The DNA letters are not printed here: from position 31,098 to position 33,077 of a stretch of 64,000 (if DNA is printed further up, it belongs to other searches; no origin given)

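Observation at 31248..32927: Thioredoxin-reductase-like domain of the REC fusion lacks the redox-active CxxC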

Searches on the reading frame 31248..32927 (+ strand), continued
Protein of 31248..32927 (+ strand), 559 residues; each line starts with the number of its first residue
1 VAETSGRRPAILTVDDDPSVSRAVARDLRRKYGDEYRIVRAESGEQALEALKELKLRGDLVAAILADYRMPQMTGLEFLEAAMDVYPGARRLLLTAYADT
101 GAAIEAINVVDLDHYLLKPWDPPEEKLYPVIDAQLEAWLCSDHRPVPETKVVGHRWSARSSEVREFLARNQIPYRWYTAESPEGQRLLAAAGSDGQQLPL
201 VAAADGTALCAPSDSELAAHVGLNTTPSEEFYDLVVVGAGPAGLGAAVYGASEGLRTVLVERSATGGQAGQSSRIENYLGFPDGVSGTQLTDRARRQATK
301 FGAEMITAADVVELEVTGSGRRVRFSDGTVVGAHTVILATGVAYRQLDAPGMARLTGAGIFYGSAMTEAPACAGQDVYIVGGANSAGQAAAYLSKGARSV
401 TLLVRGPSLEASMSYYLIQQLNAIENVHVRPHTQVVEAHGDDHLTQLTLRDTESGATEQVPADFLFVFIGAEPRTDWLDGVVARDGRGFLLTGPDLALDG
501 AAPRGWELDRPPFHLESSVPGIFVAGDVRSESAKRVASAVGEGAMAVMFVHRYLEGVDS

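Call 20: search_protein_representatives(protein=window:31248-32927:+)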
Query: 559 residues. Proteins with E-value up to 0.001 (for the whole library): 64483; up to 1e-10: 21324; up to 1e-30: 3808. The best 150 are listed.
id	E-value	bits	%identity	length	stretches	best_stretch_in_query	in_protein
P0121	8.5e-199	677.9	56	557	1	7-557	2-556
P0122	2.1e-172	590.7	55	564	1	5-554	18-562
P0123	4.2e-172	589.8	73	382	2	6-186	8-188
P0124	7.6e-168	575.7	55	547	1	7-555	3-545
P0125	6.6e-160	549.5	49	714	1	8-554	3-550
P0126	2.5e-150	517.9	47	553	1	9-555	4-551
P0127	6.8e-149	513.2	55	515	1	39-554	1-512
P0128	2.2e-146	504.9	49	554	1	9-554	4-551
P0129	4.8e-146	503.8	45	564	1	8-555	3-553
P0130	4.1e-143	494.1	60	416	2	8-285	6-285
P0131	9.1e-143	493.0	47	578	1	4-555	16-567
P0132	1.5e-140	485.6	54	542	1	21-556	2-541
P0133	7.4e-140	483.4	44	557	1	8-555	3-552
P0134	8.7e-140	483.1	44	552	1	8-555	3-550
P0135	1.3e-137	475.9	44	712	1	5-557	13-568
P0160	1.4e-122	426.3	42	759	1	8-555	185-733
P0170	2.5e-119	415.6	53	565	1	150-554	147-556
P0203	8.4e-109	380.9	50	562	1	145-554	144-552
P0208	3.1e-107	375.7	47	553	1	149-554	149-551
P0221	1.9e-104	366.5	47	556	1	149-554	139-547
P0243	2.9e-100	352.7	45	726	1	144-554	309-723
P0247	9.6e-100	351.0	36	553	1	10-554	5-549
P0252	3.3e-98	345.9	44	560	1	150-554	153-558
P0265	4.8e-96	338.8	46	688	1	149-555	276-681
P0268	3.9e-95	335.8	48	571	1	149-555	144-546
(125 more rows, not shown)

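Call 22: search_protein_families(library=pfam, proteins=[P0170, P0203, P0208, P0221, P0243, P0252, P0265, P0268, P0125, P0160], max_evalue=0.001)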
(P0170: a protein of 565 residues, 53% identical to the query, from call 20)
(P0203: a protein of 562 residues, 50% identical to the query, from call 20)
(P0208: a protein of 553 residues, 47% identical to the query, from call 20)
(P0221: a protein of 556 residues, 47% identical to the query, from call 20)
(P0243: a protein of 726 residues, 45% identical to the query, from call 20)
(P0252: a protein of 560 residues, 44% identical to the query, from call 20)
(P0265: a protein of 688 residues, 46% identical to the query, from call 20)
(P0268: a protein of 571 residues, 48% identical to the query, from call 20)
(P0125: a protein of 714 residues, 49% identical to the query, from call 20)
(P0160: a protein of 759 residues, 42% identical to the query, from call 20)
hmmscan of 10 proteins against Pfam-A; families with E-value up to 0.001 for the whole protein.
P0170 (565 aa): 11 families
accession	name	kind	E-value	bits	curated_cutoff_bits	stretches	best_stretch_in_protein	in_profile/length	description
PF07992.20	Pyr_redox_2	-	3.5e-33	115.7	26.1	1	229-545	1-291/291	Pyridine nucleotide-disulphide oxidoreductase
PF00027.35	cNMP_binding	-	3.3e-14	53.1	27.5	1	32-114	3-87/89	Cyclic nucleotide-binding domain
PF13738.12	Pyr_redox_3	-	5.8e-11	42.6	30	1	329-478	122-275/305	Pyridine nucleotide-disulphide oxidoreductase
PF00070.33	Pyr_redox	-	1.1e-07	32.7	22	1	376-445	2-76/82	Pyridine nucleotide-disulphide oxidoreductase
PF01266.30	DAO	-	5e-07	30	27.9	1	230-270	1-43/353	FAD dependent oxidoreductase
PF13450.12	NAD_binding_8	-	3.4e-06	27.7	21.9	1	233-273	1-41/68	NAD(P)-binding Rossmann-like domain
PF01946.23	Thi4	-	1.3e-05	25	26.2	1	230-267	19-58/235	Thi4 family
PF12831.13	FAD_oxidored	-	2.8e-05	24.1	27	1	230-266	1-38/416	FAD dependent oxidoreductase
PF00890.30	FAD_binding_2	-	4.9e-05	23.1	20.4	1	230-268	1-40/414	FAD binding domain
PF01494.25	FAD_binding_3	-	9.4e-05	22.2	22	0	231-261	4-34/349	FAD binding domain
PF00743.25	FMO-like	-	0.0009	18.2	22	0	344-406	155-216/532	Flavin-binding monooxygenase-like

P0203 (562 aa): 11 families
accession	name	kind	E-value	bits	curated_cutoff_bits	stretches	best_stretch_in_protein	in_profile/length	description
PF07992.20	Pyr_redox_2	-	1.6e-31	110.3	26.1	1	230-541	1-291/291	Pyridine nucleotide-disulphide oxidoreductase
PF00027.35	cNMP_binding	-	1.7e-17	63.6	27.5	1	32-117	3-88/89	Cyclic nucleotide-binding domain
PF13738.12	Pyr_redox_3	-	7e-13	48.9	30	1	312-490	104-285/305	Pyridine nucleotide-disulphide oxidoreductase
PF00070.33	Pyr_redox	-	1.7e-08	35.3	22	1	380-446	2-71/82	Pyridine nucleotide-disulphide oxidoreductase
PF12831.13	FAD_oxidored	-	6.5e-08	32.7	27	1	231-267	1-38/416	FAD dependent oxidoreductase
PF01266.30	DAO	-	5e-07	30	27.9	1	231-272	1-41/353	FAD dependent oxidoreductase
PF03486.20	HI0933_like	-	4.8e-06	26.6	50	1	231-265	2-36/244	HI0933-like protein Rossmann domain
PF00890.30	FAD_binding_2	-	1.3e-05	25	20.4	1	231-270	1-41/414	FAD binding domain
PF01946.23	Thi4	-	4.4e-05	23.3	26.2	1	229-265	17-55/235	Thi4 family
PF13450.12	NAD_binding_8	-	0.00022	21.9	21.9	1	234-272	1-40/68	NAD(P)-binding Rossmann-like domain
PF01494.25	FAD_binding_3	-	0.00096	18.9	22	1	230-263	2-35/349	FAD binding domain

P0208 (553 aa): 14 families
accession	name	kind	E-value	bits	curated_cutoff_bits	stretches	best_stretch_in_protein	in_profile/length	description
PF07992.20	Pyr_redox_2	-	7.2e-35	121.3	26.1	1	233-540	1-291/291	Pyridine nucleotide-disulphide oxidoreductase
PF00027.35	cNMP_binding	-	9.2e-18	64.5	27.5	1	37-122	2-88/89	Cyclic nucleotide-binding domain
PF13738.12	Pyr_redox_3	-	1e-17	64.8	30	1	324-490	116-287/305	Pyridine nucleotide-disulphide oxidoreductase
PF12831.13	FAD_oxidored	-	3.8e-09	36.8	27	1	234-271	1-39/416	FAD dependent oxidoreductase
PF00070.33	Pyr_redox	-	1.1e-08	36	22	1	377-449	2-79/82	Pyridine nucleotide-disulphide oxidoreductase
PF01266.30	DAO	-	1.8e-08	34.7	27.9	1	234-273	1-41/353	FAD dependent oxidoreductase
PF01946.23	Thi4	-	3.8e-07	30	26.2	1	232-272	17-58/235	Thi4 family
PF01134.28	GIDA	-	3.8e-07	29.9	22.1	0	234-263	1-30/391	Glucose inhibited division protein A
PF03486.20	HI0933_like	-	6.1e-07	29.6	50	0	234-265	2-33/244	HI0933-like protein Rossmann domain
PF13450.12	NAD_binding_8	-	1.5e-06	28.8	21.9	1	237-271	1-36/68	NAD(P)-binding Rossmann-like domain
PF00890.30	FAD_binding_2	-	4.8e-06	26.5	20.4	1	234-274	1-42/414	FAD binding domain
PF13434.12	Lys_Orn_oxgnase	-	3.6e-05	23.5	21.3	0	326-409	141-225/339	L-lysine 6-monooxygenase/L-ornithine 5-monooxygenase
PF05834.18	Lycopene_cycl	-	3.7e-05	23.4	23.4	0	234-274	1-46/380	Lycopene cyclase protein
PF01494.25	FAD_binding_3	-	0.00061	19.5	22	0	234-265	3-34/349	FAD binding domain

P0221 (556 aa): 10 families
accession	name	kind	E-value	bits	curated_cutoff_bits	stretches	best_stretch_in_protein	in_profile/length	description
PF07992.20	Pyr_redox_2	-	2.7e-29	103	26.1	1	224-536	1-291/291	Pyridine nucleotide-disulphide oxidoreductase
PF13738.12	Pyr_redox_3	-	3.3e-15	56.6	30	2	314-474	115-278/305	Pyridine nucleotide-disulphide oxidoreductase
PF00027.35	cNMP_binding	-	1.1e-14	54.5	27.5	1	27-111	2-87/89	Cyclic nucleotide-binding domain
PF00070.33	Pyr_redox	-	5.9e-07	30.4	22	1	369-442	2-80/82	Pyridine nucleotide-disulphide oxidoreductase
PF01946.23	Thi4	-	2.1e-06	27.6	26.2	1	224-261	18-57/235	Thi4 family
PF13450.12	NAD_binding_8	-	3.2e-05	24.6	21.9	1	228-269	1-42/68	NAD(P)-binding Rossmann-like domain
PF12831.13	FAD_oxidored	-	8.7e-05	22.4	27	1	225-261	1-38/416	FAD dependent oxidoreductase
PF03486.20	HI0933_like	-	0.00017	21.5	50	0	225-258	2-35/244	HI0933-like protein Rossmann domain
PF00890.30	FAD_binding_2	-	0.00023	21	20.4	1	225-466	1-206/414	FAD binding domain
PF13434.12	Lys_Orn_oxgnase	-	0.00039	20.1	21.3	0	222-253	1-33/339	L-lysine 6-monooxygenase/L-ornithine 5-monooxygenase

P0243 (726 aa): 13 families
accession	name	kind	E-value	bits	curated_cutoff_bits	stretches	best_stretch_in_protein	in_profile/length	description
PF07992.20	Pyr_redox_2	-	7.4e-31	108.1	26.1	1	400-712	2-291/291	Pyridine nucleotide-disulphide oxidoreductase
PF13738.12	Pyr_redox_3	-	7.7e-21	75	30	2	452-657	78-287/305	Pyridine nucleotide-disulphide oxidoreductase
PF00027.35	cNMP_binding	-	1.6e-10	41.2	27.5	1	202-287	2-88/89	Cyclic nucleotide-binding domain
PF01266.30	DAO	-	5.3e-08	33.2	27.9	1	400-441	1-44/353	FAD dependent oxidoreductase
PF12831.13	FAD_oxidored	-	3.8e-07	30.2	27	1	400-437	1-39/416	FAD dependent oxidoreductase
PF01946.23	Thi4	-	5.2e-07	29.6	26.2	1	393-437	12-58/235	Thi4 family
PF13450.12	NAD_binding_8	-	5.9e-07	30.1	21.9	1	403-440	1-39/68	NAD(P)-binding Rossmann-like domain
PF00070.33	Pyr_redox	-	7.9e-07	29.9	22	1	544-610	2-71/82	Pyridine nucleotide-disulphide oxidoreductase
PF13434.12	Lys_Orn_oxgnase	-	1.5e-06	28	21.3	0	491-572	135-221/339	L-lysine 6-monooxygenase/L-ornithine 5-monooxygenase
PF03486.20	HI0933_like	-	2.6e-06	27.5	50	0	400-431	2-33/244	HI0933-like protein Rossmann domain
PF01494.25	FAD_binding_3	-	1.2e-05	25.2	22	1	401-432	4-35/349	FAD binding domain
PF01134.28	GIDA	-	1.9e-05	24.4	22.1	0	400-428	1-29/391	Glucose inhibited division protein A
PF00890.30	FAD_binding_2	-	7.9e-05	22.5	20.4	1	400-439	1-41/414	FAD binding domain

P0252 (560 aa): 13 families
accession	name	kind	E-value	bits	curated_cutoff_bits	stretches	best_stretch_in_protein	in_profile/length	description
PF07992.20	Pyr_redox_2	-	1.3e-32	113.8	26.1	1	236-547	1-291/291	Pyridine nucleotide-disulphide oxidoreductase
PF13738.12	Pyr_redox_3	-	9.7e-17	61.6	30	1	289-484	78-277/305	Pyridine nucleotide-disulphide oxidoreductase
PF00027.35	cNMP_binding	-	3e-13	50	27.5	1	38-124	1-87/89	Cyclic nucleotide-binding domain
PF00070.33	Pyr_redox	-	3.2e-09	37.6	22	1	381-454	2-80/82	Pyridine nucleotide-disulphide oxidoreductase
PF01946.23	Thi4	-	1.1e-07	31.8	26.2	1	235-273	17-57/235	Thi4 family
PF12831.13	FAD_oxidored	-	1.2e-06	28.5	27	1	237-275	1-40/416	FAD dependent oxidoreductase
PF01266.30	DAO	-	4e-06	27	27.9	1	237-277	1-43/353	FAD dependent oxidoreductase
PF00890.30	FAD_binding_2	-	1.1e-05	25.2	20.4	1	237-275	1-40/414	FAD binding domain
PF03486.20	HI0933_like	-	1.4e-05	25.1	50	1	237-267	2-32/244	HI0933-like protein Rossmann domain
PF13450.12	NAD_binding_8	-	1.8e-05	25.4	21.9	1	240-277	1-39/68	NAD(P)-binding Rossmann-like domain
PF01494.25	FAD_binding_3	-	0.00019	21.2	22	0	236-269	2-35/349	FAD binding domain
PF01134.28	GIDA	-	0.00046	19.8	22.1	0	237-264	1-28/391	Glucose inhibited division protein A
PF13434.12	Lys_Orn_oxgnase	-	0.0006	19.5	21.3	0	323-416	130-228/339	L-lysine 6-monooxygenase/L-ornithine 5-monooxygenase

P0265 (688 aa): 11 families
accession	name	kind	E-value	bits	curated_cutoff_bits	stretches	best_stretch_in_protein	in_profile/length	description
PF07992.20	Pyr_redox_2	-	1.6e-31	110.3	26.1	1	361-669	1-291/291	Pyridine nucleotide-disulphide oxidoreductase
PF00027.35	cNMP_binding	-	1.6e-16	60.5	27.5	1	164-250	2-88/89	Cyclic nucleotide-binding domain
PF13738.12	Pyr_redox_3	-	2e-16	60.6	30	1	415-617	79-285/305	Pyridine nucleotide-disulphide oxidoreductase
PF00070.33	Pyr_redox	-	2.7e-09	37.9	22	1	506-570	2-69/82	Pyridine nucleotide-disulphide oxidoreductase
PF12831.13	FAD_oxidored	-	7.6e-06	25.9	27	1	362-398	1-38/416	FAD dependent oxidoreductase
PF13434.12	Lys_Orn_oxgnase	-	1.1e-05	25.2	21.3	0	449-537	131-224/339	L-lysine 6-monooxygenase/L-ornithine 5-monooxygenase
PF01494.25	FAD_binding_3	-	1.5e-05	24.8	22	1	361-405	2-46/349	FAD binding domain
PF03486.20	HI0933_like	-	4.4e-05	23.5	50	0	362-394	2-34/244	HI0933-like protein Rossmann domain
PF01946.23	Thi4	-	0.00014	21.6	26.2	0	361-399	18-58/235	Thi4 family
PF01266.30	DAO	-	0.00015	21.9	27.9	0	362-404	1-45/353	FAD dependent oxidoreductase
PF13450.12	NAD_binding_8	-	0.00049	20.7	21.9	0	365-398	1-35/68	NAD(P)-binding Rossmann-like domain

P0268 (571 aa): 5 families
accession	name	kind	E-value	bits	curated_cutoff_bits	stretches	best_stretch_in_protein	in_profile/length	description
PF07992.20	Pyr_redox_2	-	1.5e-29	103.8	26.1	1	228-534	1-291/291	Pyridine nucleotide-disulphide oxidoreductase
PF00027.35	cNMP_binding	-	2.7e-15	56.6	27.5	1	36-118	5-88/89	Cyclic nucleotide-binding domain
PF13738.12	Pyr_redox_3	-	6.2e-12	45.8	30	1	281-413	78-210/305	Pyridine nucleotide-disulphide oxidoreductase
PF00070.33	Pyr_redox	-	1.1e-05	26.3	22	1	373-441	2-75/82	Pyridine nucleotide-disulphide oxidoreductase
PF13434.12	Lys_Orn_oxgnase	-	0.00098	18.8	21.3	0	321-404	140-224/339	L-lysine 6-monooxygenase/L-ornithine 5-monooxygenase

P0125 (714 aa): 11 families
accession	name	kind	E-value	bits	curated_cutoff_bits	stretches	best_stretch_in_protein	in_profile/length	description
PF07992.20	Pyr_redox_2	-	9.4e-38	130.7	26.1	1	228-539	1-291/291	Pyridine nucleotide-disulphide oxidoreductase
PF00027.35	cNMP_binding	-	2.6e-23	82.2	27.5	1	597-681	4-89/89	Cyclic nucleotide-binding domain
PF13738.12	Pyr_redox_3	-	2.2e-18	67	30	1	290-487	87-288/305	Pyridine nucleotide-disulphide oxidoreductase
PF01266.30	DAO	-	1.4e-08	35.1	27.9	1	229-270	1-44/353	FAD dependent oxidoreductase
PF03486.20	HI0933_like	-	2.5e-07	30.8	50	0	229-260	2-33/244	HI0933-like protein Rossmann domain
PF01946.23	Thi4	-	4.4e-07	29.8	26.2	1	227-266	17-58/235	Thi4 family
PF12831.13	FAD_oxidored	-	8.5e-07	29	27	1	229-265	1-38/416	FAD dependent oxidoreductase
PF00070.33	Pyr_redox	-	9.7e-07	29.7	22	0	373-438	2-70/82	Pyridine nucleotide-disulphide oxidoreductase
PF00072.30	Response_reg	-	3e-06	27.8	30.2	1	12-116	6-102/111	Response regulator receiver domain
PF13450.12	NAD_binding_8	-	1.4e-05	25.7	21.9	1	232-266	1-36/68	NAD(P)-binding Rossmann-like domain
PF00890.30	FAD_binding_2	-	3.7e-05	23.5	20.4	1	229-268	1-41/414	FAD binding domain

P0160 (759 aa): 13 families
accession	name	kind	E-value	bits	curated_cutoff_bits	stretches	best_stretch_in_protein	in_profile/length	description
PF07992.20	Pyr_redox_2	-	7.6e-31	108.1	26.1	1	408-721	1-291/291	Pyridine nucleotide-disulphide oxidoreductase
PF13738.12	Pyr_redox_3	-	1.6e-15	57.6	30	2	510-605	122-215/305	Pyridine nucleotide-disulphide oxidoreductase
PF12831.13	FAD_oxidored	-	2e-09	37.7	27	1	409-458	1-50/416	FAD dependent oxidoreductase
PF00070.33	Pyr_redox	-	3.9e-08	34.1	22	1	557-628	2-79/82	Pyridine nucleotide-disulphide oxidoreductase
PF01946.23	Thi4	-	1e-06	28.6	26.2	1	402-446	12-58/235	Thi4 family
PF00890.30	FAD_binding_2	-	1.6e-06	28.1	20.4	1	409-447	1-40/414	FAD binding domain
PF03486.20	HI0933_like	-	4.2e-06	26.8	50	1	409-439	2-32/244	HI0933-like protein Rossmann domain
PF01134.28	GIDA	-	4.7e-06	26.3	22.1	1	409-436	1-28/391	Glucose inhibited division protein A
PF00072.30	Response_reg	-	7.9e-06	26.5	30.2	1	196-287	5-93/111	Response regulator receiver domain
PF13450.12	NAD_binding_8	-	1.5e-05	25.6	21.9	1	412-450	1-40/68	NAD(P)-binding Rossmann-like domain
PF01266.30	DAO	-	0.00011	22.3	27.9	0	409-448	1-39/353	FAD dependent oxidoreductase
PF13434.12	Lys_Orn_oxgnase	-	0.00024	20.8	21.3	0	493-582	128-216/339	L-lysine 6-monooxygenase/L-ornithine 5-monooxygenase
PF00743.25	FMO-like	-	0.00079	18.4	22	0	504-582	130-211/532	Flavin-binding monooxygenase-like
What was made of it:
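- The domain order is sensor first, flavoprotein second, with either a receiver or a CAP-like domain in the first position (call 22), which is the layout of regulators with enzymatic outputs. The N-terminal position of the receiver or CAP-like module is the usual input position (call 22).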
